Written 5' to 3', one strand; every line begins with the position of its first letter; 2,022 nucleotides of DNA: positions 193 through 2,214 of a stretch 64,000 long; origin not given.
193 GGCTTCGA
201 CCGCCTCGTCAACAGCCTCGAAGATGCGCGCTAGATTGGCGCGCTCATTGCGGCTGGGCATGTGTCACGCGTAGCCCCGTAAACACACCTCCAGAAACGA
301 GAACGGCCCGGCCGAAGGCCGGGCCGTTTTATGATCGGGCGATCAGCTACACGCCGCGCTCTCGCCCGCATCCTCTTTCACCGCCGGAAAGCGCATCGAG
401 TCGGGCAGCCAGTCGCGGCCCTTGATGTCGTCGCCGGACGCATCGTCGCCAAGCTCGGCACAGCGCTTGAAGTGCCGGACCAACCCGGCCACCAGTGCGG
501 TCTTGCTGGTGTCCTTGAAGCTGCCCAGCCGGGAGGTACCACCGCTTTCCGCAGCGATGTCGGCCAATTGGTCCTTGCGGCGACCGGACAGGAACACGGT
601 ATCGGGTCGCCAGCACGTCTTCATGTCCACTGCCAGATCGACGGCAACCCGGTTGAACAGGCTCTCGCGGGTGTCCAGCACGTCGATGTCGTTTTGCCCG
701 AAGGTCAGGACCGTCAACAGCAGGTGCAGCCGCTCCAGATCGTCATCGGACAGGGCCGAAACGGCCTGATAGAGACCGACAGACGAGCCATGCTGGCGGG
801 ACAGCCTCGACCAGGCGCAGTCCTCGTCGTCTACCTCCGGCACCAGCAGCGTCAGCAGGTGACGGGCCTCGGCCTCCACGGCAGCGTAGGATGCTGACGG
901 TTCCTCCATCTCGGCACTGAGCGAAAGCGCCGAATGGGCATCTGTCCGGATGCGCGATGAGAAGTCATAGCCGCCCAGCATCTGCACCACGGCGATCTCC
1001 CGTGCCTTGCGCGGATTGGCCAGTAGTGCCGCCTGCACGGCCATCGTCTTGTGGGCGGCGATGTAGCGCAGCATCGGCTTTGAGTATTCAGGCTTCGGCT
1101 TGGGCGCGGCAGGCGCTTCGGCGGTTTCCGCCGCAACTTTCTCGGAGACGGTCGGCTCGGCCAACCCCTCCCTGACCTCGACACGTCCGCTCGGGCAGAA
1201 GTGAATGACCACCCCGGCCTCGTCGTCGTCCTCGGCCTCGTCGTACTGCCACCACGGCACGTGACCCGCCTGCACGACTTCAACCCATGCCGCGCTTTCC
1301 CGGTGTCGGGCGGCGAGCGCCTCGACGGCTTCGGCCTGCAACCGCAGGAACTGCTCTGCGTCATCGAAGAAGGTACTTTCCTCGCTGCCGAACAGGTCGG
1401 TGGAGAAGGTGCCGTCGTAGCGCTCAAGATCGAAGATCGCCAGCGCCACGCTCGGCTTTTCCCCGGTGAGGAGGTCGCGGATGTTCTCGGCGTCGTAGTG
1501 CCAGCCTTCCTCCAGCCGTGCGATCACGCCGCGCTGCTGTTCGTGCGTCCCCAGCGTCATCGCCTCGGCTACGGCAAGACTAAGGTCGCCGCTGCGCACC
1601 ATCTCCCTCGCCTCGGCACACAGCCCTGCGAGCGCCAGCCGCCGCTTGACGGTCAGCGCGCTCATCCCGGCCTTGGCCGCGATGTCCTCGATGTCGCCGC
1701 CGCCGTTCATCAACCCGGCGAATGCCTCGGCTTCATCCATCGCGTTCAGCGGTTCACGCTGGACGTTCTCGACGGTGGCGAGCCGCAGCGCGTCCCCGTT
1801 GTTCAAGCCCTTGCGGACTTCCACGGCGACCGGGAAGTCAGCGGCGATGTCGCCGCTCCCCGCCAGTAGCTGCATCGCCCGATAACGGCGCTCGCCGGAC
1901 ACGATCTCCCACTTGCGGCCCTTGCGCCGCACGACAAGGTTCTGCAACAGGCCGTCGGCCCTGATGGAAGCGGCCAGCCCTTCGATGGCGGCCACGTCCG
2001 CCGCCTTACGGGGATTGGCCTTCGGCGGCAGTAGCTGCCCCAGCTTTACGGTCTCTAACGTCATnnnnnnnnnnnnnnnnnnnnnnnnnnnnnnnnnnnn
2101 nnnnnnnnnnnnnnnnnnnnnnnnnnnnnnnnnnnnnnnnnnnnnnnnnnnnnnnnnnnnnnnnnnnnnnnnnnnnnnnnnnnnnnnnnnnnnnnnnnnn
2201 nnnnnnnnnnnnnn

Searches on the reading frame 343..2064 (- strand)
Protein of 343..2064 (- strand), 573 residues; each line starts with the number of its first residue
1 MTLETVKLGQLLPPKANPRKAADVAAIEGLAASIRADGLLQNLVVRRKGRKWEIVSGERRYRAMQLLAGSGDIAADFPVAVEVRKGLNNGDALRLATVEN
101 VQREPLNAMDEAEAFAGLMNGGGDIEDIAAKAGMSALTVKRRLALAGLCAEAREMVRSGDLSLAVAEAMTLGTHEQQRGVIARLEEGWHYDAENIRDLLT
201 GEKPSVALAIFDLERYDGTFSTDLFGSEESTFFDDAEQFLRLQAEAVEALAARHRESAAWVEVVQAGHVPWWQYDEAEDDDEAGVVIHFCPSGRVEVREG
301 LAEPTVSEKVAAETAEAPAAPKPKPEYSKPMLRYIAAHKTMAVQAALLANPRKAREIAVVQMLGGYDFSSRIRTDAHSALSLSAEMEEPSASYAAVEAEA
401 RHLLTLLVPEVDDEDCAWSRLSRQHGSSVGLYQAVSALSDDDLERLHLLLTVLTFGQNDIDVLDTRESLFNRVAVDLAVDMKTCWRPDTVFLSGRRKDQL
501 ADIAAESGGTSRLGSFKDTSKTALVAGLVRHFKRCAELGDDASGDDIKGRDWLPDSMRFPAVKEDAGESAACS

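Call 3: search_protein_families(library=pfam, proteins=[window:343-2064:-], max_evalue=0.1)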
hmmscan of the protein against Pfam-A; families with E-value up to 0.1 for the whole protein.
window:343-2064:- (573 aa): 4 families
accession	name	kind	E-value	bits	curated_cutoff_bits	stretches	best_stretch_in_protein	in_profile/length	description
PF02195.25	ParB_N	-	4.4e-14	52.7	26.3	1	3-102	3-95/95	ParB N-terminal domain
PF17762.8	HTH_ParB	-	6.2e-07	29.9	22.6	1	104-182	1-81/102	ParB HTH domain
PF06902.16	Fer4_19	-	0.041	14.4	24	0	264-298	29-62/64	Divergent 4Fe-4S mono-cluster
PF07506.17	RepB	-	0.041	14.4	30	0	102-166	1-68/185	RepB plasmid partitioning protein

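Call 8: search_protein_families(library=ncbifam, proteins=[window:343-2064:-], max_evalue=0.1)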
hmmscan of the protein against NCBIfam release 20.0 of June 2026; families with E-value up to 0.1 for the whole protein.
window:343-2064:- (573 aa): 5 families
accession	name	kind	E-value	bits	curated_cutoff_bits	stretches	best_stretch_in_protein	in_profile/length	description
TIGR03734.1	PRTRC_parB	hypoth_equivalog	1.3e-27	96.6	278.6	1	16-264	6-257/555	PRTRC system ParB family protein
TIGR04285.1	nucleoid_noc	exception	2e-27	96.1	315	1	4-183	3-176/255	nucleoid occlusion protein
TIGR00180.1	parB_part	domain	3.3e-19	69.4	58.45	1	7-178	9-179/186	ParB/RepB/Spo0J family partition protein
NF010406.0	PRK13832.1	subfamily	4.2e-09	35.5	640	1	18-355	20-366/578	plasmid partitioning protein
NF049968.1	QhpR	equivalog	0.027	13.6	250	1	90-148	170-228/284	AraC-like transcriptional regulator QhpR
